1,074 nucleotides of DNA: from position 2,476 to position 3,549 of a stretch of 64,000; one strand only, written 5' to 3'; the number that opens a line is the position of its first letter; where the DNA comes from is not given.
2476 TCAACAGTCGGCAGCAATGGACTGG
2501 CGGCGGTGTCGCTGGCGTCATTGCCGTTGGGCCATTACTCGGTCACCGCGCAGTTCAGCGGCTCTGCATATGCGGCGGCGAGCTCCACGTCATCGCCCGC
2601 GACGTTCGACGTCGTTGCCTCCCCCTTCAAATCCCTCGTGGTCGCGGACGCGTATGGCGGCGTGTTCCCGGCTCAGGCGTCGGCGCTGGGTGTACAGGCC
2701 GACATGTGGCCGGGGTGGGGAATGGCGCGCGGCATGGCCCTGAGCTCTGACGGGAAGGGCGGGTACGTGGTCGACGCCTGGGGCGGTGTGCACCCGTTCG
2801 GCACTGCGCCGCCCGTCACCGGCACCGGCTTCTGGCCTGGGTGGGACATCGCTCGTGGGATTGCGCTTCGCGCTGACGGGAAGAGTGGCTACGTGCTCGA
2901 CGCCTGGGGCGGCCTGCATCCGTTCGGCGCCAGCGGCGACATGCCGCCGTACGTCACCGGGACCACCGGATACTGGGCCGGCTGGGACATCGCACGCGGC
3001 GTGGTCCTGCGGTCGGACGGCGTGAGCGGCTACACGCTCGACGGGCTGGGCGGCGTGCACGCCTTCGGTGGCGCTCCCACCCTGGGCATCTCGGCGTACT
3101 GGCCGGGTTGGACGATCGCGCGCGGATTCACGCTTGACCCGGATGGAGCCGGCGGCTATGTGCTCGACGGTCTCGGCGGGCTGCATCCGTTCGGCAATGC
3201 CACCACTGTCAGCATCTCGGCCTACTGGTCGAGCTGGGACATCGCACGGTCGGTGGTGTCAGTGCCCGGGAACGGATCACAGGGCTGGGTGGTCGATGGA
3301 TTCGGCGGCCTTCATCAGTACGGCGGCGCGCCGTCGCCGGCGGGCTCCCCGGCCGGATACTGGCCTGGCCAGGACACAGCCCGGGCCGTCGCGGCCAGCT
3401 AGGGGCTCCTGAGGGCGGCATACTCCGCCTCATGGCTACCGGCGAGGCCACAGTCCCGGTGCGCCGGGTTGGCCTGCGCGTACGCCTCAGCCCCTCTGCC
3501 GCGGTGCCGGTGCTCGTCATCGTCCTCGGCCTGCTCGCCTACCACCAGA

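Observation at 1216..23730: Unrecognised ~42-aa tandem repeat shared by three secreted enzymes (metzincin protease, FG-GAP/FN3 protein, CHAP amidase)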

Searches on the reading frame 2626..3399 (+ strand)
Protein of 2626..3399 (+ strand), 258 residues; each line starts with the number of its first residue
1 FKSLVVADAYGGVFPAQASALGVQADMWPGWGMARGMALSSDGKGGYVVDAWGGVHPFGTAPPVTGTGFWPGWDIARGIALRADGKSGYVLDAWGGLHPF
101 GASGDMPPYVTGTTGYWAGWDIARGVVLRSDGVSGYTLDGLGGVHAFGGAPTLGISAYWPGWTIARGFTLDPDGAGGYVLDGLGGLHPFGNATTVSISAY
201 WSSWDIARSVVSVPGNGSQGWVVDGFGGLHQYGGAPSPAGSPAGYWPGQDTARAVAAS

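Call 11: search_solved_structures(query=window:2626-3399:+, max_evalue=10, show_alignments=2)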
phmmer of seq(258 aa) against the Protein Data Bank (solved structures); distinct sequences matched with E-value up to 10: 0.

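Call 12: find_homologous_proteins(query=window:2626-3399:+)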
Query seq(258 aa) (258 aa): 773 proteins with E <= 0.001 among 4183 candidates; the best 120 are listed.
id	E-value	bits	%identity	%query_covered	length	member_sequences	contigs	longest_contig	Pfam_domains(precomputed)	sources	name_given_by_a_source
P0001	1.9e-106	374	56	89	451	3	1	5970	-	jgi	jgi:hypothetical protein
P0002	9.3e-96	339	44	99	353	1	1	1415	PF00041.28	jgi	jgi:hypothetical protein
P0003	4.7e-90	320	56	86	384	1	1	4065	PF01551.30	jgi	jgi:hypothetical protein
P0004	3.0e-87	311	54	86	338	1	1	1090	-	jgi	jgi:hypothetical protein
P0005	5.1e-87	310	54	79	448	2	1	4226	-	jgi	jgi:hypothetical protein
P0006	1.2e-86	309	57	73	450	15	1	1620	PF05257.23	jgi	jgi:CHAP domain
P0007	2.6e-86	308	53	90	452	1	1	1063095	PF05257.23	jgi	jgi:hypothetical protein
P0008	2.8e-84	301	50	81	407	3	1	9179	PF00188.33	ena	-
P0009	6.7e-84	300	54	74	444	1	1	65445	-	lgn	-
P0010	1.5e-83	299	59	84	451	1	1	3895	PF05257.23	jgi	jgi:hypothetical protein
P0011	4.2e-81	291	49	90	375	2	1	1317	PF01510.31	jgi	jgi:hypothetical protein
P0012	6.8e-80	287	47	97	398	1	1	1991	-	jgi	jgi:hypothetical protein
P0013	4.0e-79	284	51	89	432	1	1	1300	PF05257.23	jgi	jgi:hypothetical protein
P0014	1.0e-78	283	52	89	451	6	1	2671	PF05257.23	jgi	jgi:hypothetical protein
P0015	1.0e-78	283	40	81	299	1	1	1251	-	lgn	-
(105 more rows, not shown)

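Call 23: find_related_loci(query=A1, collection=genome_contigs, flank=6000)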
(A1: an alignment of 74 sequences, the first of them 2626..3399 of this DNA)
Query A1 (258 aa) in genome_contigs; peptide patterns used: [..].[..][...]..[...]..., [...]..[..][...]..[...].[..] (x = any residue, [..] = any of these).
598 stretches matched a pattern (row limit reached: there are more); 530 encode a relative of the query (tblastn E <= 1e-3); the best 80 are kept; 78 distinct loci.
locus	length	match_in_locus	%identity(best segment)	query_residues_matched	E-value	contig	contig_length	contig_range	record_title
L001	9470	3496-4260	66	1-258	1e-102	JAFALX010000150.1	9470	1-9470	MAG: Candidatus Dormiibacterota bacterium isolate CP_BE_RX_48 BE_RX_k147_6357377, whole genome shotgun sequence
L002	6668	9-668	64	8-258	3e-79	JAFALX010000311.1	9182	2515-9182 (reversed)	MAG: Candidatus Dormiibacterota bacterium isolate CP_BE_RX_48 BE_RX_k147_3691975, whole genome shotgun sequence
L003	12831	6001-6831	56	1-256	8e-79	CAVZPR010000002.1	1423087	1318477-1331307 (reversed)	MAG: Candidatus Dormibacteraeota bacterium isolate MFD09603.bin.2.40 genome assembly, contig: contig_18431, whole genome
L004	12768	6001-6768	55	1-256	3e-78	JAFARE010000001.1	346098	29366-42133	MAG: Candidatus Dormiibacterota bacterium isolate CP_BM_ER_82 BM_ER_k147_805654, whole genome shotgun sequence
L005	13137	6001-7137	58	6-256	3e-75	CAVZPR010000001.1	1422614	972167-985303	MAG: Candidatus Dormibacteraeota bacterium isolate MFD09603.bin.2.40 genome assembly, contig: contig_10890, whole genome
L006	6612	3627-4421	52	1-257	3e-74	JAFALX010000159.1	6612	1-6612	MAG: Candidatus Dormiibacterota bacterium isolate CP_BE_RX_48 BE_RX_k147_2169044, whole genome shotgun sequence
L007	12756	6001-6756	56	6-258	2e-73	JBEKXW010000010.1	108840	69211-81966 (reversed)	MAG: Candidatus Dormibacteria bacterium isolate SPRUCE 660 SPRUCE_660_10, whole genome shotgun sequence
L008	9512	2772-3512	53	1-258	8e-74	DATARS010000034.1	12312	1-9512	MAG TPA_asm: Candidatus Dormiibacterota bacterium isolate SMAG_U5500 k141_1007954, whole genome shotgun sequence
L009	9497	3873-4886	57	6-258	3e-73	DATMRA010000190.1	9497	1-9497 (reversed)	MAG TPA_asm: Candidatus Acidiferrales bacterium isolate SMAG_U12943 k141_2075269, whole genome shotgun sequence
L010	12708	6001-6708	59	6-258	4e-73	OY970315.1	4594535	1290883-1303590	MAG: uncultured Actinomycetes bacterium isolate MFD02416.bin.c.12 genome assembly, chromosome: 1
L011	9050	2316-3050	62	6-257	5e-73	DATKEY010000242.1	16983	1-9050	MAG TPA_asm: Candidatus Dormiibacterota bacterium isolate SMAG_U14511 k141_1741609, whole genome shotgun sequence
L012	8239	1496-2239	54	1-252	4e-72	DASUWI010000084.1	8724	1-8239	MAG TPA_asm: Candidatus Dormiibacterota bacterium isolate SMAG_U1839 k141_1142653, whole genome shotgun sequence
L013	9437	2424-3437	56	1-256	1e-71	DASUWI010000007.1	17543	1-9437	MAG TPA_asm: Candidatus Dormiibacterota bacterium isolate SMAG_U1839 k141_1345131, whole genome shotgun sequence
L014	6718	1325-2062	61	1-257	1e-71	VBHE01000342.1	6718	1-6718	MAG: Chloroflexi bacterium isolate CF_96 14_1009_12_20cm_scaffold_38783, whole genome shotgun sequence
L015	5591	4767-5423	57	6-258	3e-71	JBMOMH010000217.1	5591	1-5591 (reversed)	MAG: Actinomycetota bacterium isolate Betzabe_MAG045 MAG045_217, whole genome shotgun sequence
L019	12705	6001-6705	55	30-256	2e-69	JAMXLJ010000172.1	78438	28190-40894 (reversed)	MAG: Acidimicrobiia bacterium isolate Bin.002_Pasture k127_9617013, whole genome shotgun sequence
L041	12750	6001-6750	53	6-256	1e-64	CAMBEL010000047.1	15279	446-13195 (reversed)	MAG: Bifidobacterium breve isolate TH-08apr19-172 genome assembly, contig: TH-08apr19-C10185, whole genome shotgun seque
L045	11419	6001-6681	52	31-258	2e-63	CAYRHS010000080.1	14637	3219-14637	MAG TPA_asm: uncultured Burkholderiales bacterium isolate SRP214966_co7_265 genome assembly, contig: NODE_3460_length_14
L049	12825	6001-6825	51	6-256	1e-62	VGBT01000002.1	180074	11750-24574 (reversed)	MAG: Actinomycetota bacterium isolate K_DeepCast_65m_m2_097 K_DeepCast_65m_m2_097_Ga0194128_10000050, whole genome shotg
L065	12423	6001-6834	50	6-255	5e-60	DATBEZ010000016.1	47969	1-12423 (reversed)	MAG TPA_asm: Acidimicrobiia bacterium isolate SMAG_U3796 k141_1681192, whole genome shotgun sequence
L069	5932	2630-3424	46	6-256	2e-59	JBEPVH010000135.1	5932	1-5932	MAG: bacterium isolate 22E.semibin_refined.006_sub NODE_13979_length_5932_cov_4.634848:0-5932, whole genome shotgun sequ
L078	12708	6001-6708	56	5-256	2e-58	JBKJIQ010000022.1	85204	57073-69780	MAG: Acidimicrobiia bacterium isolate ant_bin.168 S1Ck117_5059956_flag_0_multi_33.1238_len_85204, whole genome shotgun s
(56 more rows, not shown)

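Call 24: predict_structure(alignment_id=A1)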
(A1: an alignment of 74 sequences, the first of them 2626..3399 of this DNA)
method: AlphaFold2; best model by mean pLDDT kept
length: 258 residues; sequences in the alignment: 74
mean_pLDDT: 94.6   pTM: 0.91
mean pLDDT of the five models: 94.6, 94.5, 94.4, 93.8, 93.3
residues with pLDDT >= 90: 232; 70-90: 21; 50-70: 5; < 50: 0
segments of 3 or more residues with pLDDT < 50: none
pLDDT, mean of each block of 10 residues (from residue 1): 94 87 83 97 96 97 95 97 98 98 95 90 97 98 97 95 97 98 98 96 97 97 96 90 81 96
secondary structure, 60 per line:
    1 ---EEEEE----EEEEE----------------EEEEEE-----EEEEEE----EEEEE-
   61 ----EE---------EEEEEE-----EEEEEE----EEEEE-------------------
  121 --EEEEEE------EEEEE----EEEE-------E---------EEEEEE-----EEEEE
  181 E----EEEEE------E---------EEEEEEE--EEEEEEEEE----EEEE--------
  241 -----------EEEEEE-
elements in order: E4-8 E13-17 E34-39 E45-50 E55-59 E76-81 E87-92 E97-101 E123-128 E135-139 E144-147 E165-170 E176-181 E186-190 E207-213 E216-224 E229-232 E252-257

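Call 31: search_protein_families(library=pfam, alignment_id=A2, max_evalue=0.0001)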
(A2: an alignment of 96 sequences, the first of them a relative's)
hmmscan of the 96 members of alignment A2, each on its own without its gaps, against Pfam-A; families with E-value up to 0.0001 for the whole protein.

A. member 1, L001:2011-3513:+ (501 aa): 2 families
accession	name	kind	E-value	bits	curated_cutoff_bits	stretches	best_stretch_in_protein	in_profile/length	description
PF16640.11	Big_3_5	-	1.7e-13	51.4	35.5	1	409-491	5-87/88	Bacterial Ig-like domain (group 3)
PF13688.12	Reprolysin_5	-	4.8e-06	27.4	27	1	163-315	15-156/196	Metallo-peptidase family M12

B. families by the number of members that match (of 96 scanned): 41 families (the first 25 are shown)
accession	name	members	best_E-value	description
PF05257.22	CHAP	14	7.8e-12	CHAP domain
PF13517.12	FG-GAP_3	13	1e-33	FG-GAP-like repeat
PF13570.13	Beta-prop_ACSF4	12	1e-16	Beta-alanine-activating enzyme, beta-propeller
PF01839.29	FG-GAP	11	3.3e-30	FG-GAP repeat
PF00041.27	fn3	8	8.1e-25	Fibronectin type III domain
PF00704.34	Glyco_hydro_18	7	3.1e-33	Glycosyl hydrolases family 18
PF13360.13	PQQ_2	7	1.7e-28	Outer membrane protein assembly factor BamB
PF01551.29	Peptidase_M23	6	2.3e-32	Peptidase family M23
PF01833.30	TIG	5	2.1e-21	IPT/TIG domain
PF25292.1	Beta-prop_CGLA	5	4.2e-07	Lambda-carrageenase beta-propeller domain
PF16640.11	Big_3_5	3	9.6e-49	Bacterial Ig-like domain (group 3)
PF01522.26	Polysacc_deac_1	3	3.5e-36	Polysaccharide deacetylase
PF14783.12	BBS2_Mid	3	2.7e-08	Ciliary BBSome complex subunit 2, middle region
PF09134.16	Invasin_D3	3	4e-06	Invasin, domain 3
PF13688.12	Reprolysin_5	3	4.8e-06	Metallo-peptidase family M12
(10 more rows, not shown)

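Call 33: search_dna_similar(query=window:2626-3399:+, collection=phages, mode=protein, max_evalue=0.001)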
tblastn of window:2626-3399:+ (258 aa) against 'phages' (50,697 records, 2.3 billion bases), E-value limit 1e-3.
No match.

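Call 34: find_related_loci(query=A1, collection=viral_contigs, flank=8000)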
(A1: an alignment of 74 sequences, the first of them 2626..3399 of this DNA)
Query A1 (258 aa) in viral_contigs; peptide patterns used: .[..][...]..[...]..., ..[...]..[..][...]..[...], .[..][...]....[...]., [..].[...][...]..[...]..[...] (x = any residue, [..] = any of these).
88 stretches matched a pattern; 1 encode a relative of the query (tblastn E <= 1e-3); 1 distinct loci.
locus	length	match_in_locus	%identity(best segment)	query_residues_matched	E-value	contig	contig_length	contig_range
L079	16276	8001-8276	44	72-210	2e-6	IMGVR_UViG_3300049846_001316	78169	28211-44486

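Call 37: search_solved_structures(query=A1, max_evalue=10, show_alignments=3)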
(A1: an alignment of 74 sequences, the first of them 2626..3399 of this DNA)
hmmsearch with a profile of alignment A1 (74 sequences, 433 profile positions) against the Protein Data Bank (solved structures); distinct sequences matched with E-value up to 10: 0.

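Call 44: search_protein_families(library=pfam, proteins=[L019:3961-6714:+, L045:4093-6684:+, L078:4159-6708:+, L041:4015-6750:+, L015:2886-5444:+, L065:1211-3916:+, L065:4087-6744:+, L049:4021-6750:+, L069:2027-3424:+, L012:2-2281:+], max_evalue=0.001)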
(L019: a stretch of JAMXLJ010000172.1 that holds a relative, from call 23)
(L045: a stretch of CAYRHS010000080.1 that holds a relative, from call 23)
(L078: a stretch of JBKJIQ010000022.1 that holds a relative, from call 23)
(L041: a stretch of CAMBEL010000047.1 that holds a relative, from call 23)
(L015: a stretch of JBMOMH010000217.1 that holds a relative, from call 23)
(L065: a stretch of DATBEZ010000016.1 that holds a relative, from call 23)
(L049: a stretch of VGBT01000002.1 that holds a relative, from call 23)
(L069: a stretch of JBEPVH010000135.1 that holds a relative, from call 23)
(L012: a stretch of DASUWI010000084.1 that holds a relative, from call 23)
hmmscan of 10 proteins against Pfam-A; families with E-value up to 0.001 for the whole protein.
L019:3961-6714:+ (918 aa): 3 families
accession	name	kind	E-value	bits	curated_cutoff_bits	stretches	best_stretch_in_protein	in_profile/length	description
PF13517.12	FG-GAP_3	-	5.6e-18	65.7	26.9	3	160-223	1-60/61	FG-GAP-like repeat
PF01839.29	FG-GAP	-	2.1e-11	43.8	22.1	1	155-182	4-37/37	FG-GAP repeat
PF13570.13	Beta-prop_ACSF4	-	9.1e-05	22.4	133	0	107-260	178-311/329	Beta-alanine-activating enzyme, beta-propeller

L045:4093-6684:+ (864 aa): 3 families
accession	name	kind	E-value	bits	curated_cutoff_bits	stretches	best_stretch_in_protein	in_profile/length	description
PF13517.12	FG-GAP_3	-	3.1e-29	101.8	26.9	4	129-189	1-60/61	FG-GAP-like repeat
PF01839.29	FG-GAP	-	2.3e-16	59.7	22.1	0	124-149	4-36/37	FG-GAP repeat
PF25292.1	Beta-prop_CGLA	-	4.3e-06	26.9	26.8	0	163-203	21-62/316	Lambda-carrageenase beta-propeller domain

L078:4159-6708:+ (850 aa): 4 families
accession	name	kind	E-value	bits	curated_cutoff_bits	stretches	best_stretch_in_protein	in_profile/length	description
PF13517.12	FG-GAP_3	-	4.3e-28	98.1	26.9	4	168-224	1-61/61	FG-GAP-like repeat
PF01839.29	FG-GAP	-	1.3e-24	86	22.1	3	206-230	2-26/37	FG-GAP repeat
PF14783.12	BBS2_Mid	-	2.6e-07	31.1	27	0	74-102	4-32/108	Ciliary BBSome complex subunit 2, middle region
PF25292.1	Beta-prop_CGLA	-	0.00081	19.4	26.8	0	75-98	37-60/316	Lambda-carrageenase beta-propeller domain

L041:4015-6750:+ (912 aa): 3 families
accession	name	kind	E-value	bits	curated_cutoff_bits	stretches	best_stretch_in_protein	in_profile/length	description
PF13517.12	FG-GAP_3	-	1.2e-17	64.7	26.9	2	156-222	1-60/61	FG-GAP-like repeat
PF01839.29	FG-GAP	-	8.2e-14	51.6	22.1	0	151-171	4-24/37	FG-GAP repeat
PF12256.14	TcdB_toxin_midN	-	0.00066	19.5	24.8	0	154-179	32-58/181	Insecticide toxin TcdB middle/N-terminal region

L015:2886-5444:+ (853 aa): 5 families
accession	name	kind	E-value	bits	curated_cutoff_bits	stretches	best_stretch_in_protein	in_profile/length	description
PF13517.12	FG-GAP_3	-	8e-34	116.5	26.9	3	173-235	1-61/61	FG-GAP-like repeat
PF01839.29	FG-GAP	-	1.9e-29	101.4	22.1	3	68-90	3-25/37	FG-GAP repeat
PF13570.13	Beta-prop_ACSF4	-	4.7e-07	29.9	133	0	260-367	79-171/329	Beta-alanine-activating enzyme, beta-propeller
PF14783.12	BBS2_Mid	-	8e-05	23.1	27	0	71-97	3-29/108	Ciliary BBSome complex subunit 2, middle region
PF25292.1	Beta-prop_CGLA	-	0.00016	21.7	26.8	0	314-367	16-69/316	Lambda-carrageenase beta-propeller domain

L065:1211-3916:+ (902 aa): 3 families
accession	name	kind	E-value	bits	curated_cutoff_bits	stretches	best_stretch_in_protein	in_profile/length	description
PF13517.12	FG-GAP_3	-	2.3e-27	95.8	26.9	3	161-225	1-61/61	FG-GAP-like repeat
PF01839.29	FG-GAP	-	2.6e-23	81.9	22.1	2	314-336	2-24/37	FG-GAP repeat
PF13570.13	Beta-prop_ACSF4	-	1.4e-06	28.3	133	0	103-262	174-312/329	Beta-alanine-activating enzyme, beta-propeller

L065:4087-6744:+ (886 aa): 3 families
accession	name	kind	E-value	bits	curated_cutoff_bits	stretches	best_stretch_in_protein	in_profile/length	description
PF13517.12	FG-GAP_3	-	3.2e-25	88.9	26.9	2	150-213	1-61/61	FG-GAP-like repeat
PF01839.29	FG-GAP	-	7.4e-22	77.2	22.1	2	297-320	2-25/37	FG-GAP repeat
PF13570.13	Beta-prop_ACSF4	-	1.5e-06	28.3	133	0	211-389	106-253/329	Beta-alanine-activating enzyme, beta-propeller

L049:4021-6750:+ (910 aa): 2 families
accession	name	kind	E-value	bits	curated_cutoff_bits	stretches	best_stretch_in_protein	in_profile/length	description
PF13517.12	FG-GAP_3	-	5e-17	62.7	26.9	2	210-267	1-60/61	FG-GAP-like repeat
PF01839.29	FG-GAP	-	4.1e-12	46.1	22.1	0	205-222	4-21/37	FG-GAP repeat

L069:2027-3424:+ (466 aa): 1 family
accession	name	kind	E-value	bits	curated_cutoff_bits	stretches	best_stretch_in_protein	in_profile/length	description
PF05257.22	CHAP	-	2.5e-09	38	26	1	75-165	4-81/81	CHAP domain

L012:2-2281:+ (760 aa): 3 families
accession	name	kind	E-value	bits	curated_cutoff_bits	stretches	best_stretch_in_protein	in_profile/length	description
PF13517.12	FG-GAP_3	-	5.6e-09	36.9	26.9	1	25-89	1-60/61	FG-GAP-like repeat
PF25292.1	Beta-prop_CGLA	-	2.2e-06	27.8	26.8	0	23-53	36-66/316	Lambda-carrageenase beta-propeller domain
PF15907.11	Itfg2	-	0.00014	21.6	27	0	22-100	21-103/330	Integrin-alpha FG-GAP repeat-containing protein 2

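Call 45: search_protein_representatives(alignment_id=A1)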
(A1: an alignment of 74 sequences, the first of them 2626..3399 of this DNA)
Query: 74 sequences, 433 profile positions. Proteins with E-value up to 0.001 (for the whole library): 1960; up to 1e-10: 1579; up to 1e-30: 930. The best 150 are listed.
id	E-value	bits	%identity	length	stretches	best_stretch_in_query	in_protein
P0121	5.3e-241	816.9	-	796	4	117-337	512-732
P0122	4.8e-229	777.5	-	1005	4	122-277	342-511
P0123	1.3e-219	746.4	-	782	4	135-307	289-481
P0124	7.0e-214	727.5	-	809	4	132-277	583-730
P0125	5.8e-211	717.9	-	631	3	122-321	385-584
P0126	1.9e-203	693.2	-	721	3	126-347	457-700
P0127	3.0e-199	679.3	-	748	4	134-313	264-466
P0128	2.7e-198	676.1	-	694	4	151-306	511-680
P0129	7.2e-191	651.7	-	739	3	139-317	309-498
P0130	7.5e-186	635.2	-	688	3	79-306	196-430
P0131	4.9e-183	625.9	-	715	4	143-314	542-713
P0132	2.9e-180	616.8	-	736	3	123-332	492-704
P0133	4.6e-169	579.8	-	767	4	122-299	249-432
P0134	1.2e-168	578.5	-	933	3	28-305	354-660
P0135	4.5e-164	563.4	-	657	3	135-301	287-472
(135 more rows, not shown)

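Call 74: fold_search(model_id=the predicted structure, library=pdb)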
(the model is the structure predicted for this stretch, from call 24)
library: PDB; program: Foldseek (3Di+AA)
matches with E <= 10: 1846; with E <= 0.001: 102
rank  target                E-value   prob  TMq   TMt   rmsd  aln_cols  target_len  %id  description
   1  1l0q_A                8.3e-06  1.00  0.50  0.35   7.1       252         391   17  Tandem YVTN beta-propeller and PKD domains from an archaeal surface layer protein (released 2002-11-06)
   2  7bid                  9.7e-06  1.00  0.47  0.43   9.1       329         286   13  Crystal structure of v31WRAP-T, a 7-bladed designer protein (released 2021-09-22)
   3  7bie_A                1.2e-05  1.00  0.41  0.38   9.4       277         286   13  Crystal structure of nvWrap-T, a 7-bladed symmetric propeller (released 2021-09-22)
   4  7bif_A                2.1e-05  1.00  0.35  0.33  12.3       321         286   13  Crystal structure of v22WRAP-T, a 7-bladed designer protein (released 2021-09-22)
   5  1npe_A                2.3e-05  1.00  0.55  0.54   6.6       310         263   12  Crystal structure of Nidogen/Laminin Complex (released 2003-08-12)
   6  8s9p_B                2.9e-05  1.00  0.61  0.20   6.2       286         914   14  1:1:1 agrin/LRP4/MuSK complex (released 2023-05-17)
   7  7mqa_LT               3.8e-05  1.00  0.38  0.15  13.1       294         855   14  Cryo-EM structure of the human SSU processome, state post-A1 (released 2021-09-22)
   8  8qbn_7                4.5e-05  1.00  0.54  0.39   6.5       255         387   12  Structure of the non-canonical CTLH E3 substrate receptor WDR26 bound to YPEL5 (released 2024-05-15)
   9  3sob_B                5.9e-05  1.00  0.61  0.53   6.4       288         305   12  The structure of the first YWTD beta propeller domain of LRP6 in complex with a FAB (released 2011-09-21)
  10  7nam_A                5.9e-05  1.00  0.60  0.52   5.9       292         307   12  LRP6_E1 in complex with Lr-EET-3.5 (released 2022-06-29)
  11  8jxi_A                6.5e-05  1.00  0.56  0.15   7.3       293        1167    8  rat megalin RAP complex wingB (released 2024-06-19)
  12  3ow8_B                6.9e-05  1.00  0.46  0.41   9.3       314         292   13  Crystal Structure of the WD repeat-containing protein 61 (released 2010-09-29)
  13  3ow8_A                7.6e-05  1.00  0.40  0.36  10.5       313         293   14  Crystal Structure of the WD repeat-containing protein 61 (released 2010-09-29)
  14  9cwm_B                8.5e-05  1.00  0.61  0.06   7.1       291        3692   13  Cryo-EM structure of human Low-density lipoprotein receptor-related protein 2 (released 2025-08-06)
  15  9cwm_A                9.4e-05  1.00  0.61  0.06   7.1       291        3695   13  Cryo-EM structure of human Low-density lipoprotein receptor-related protein 2 (released 2025-08-06)
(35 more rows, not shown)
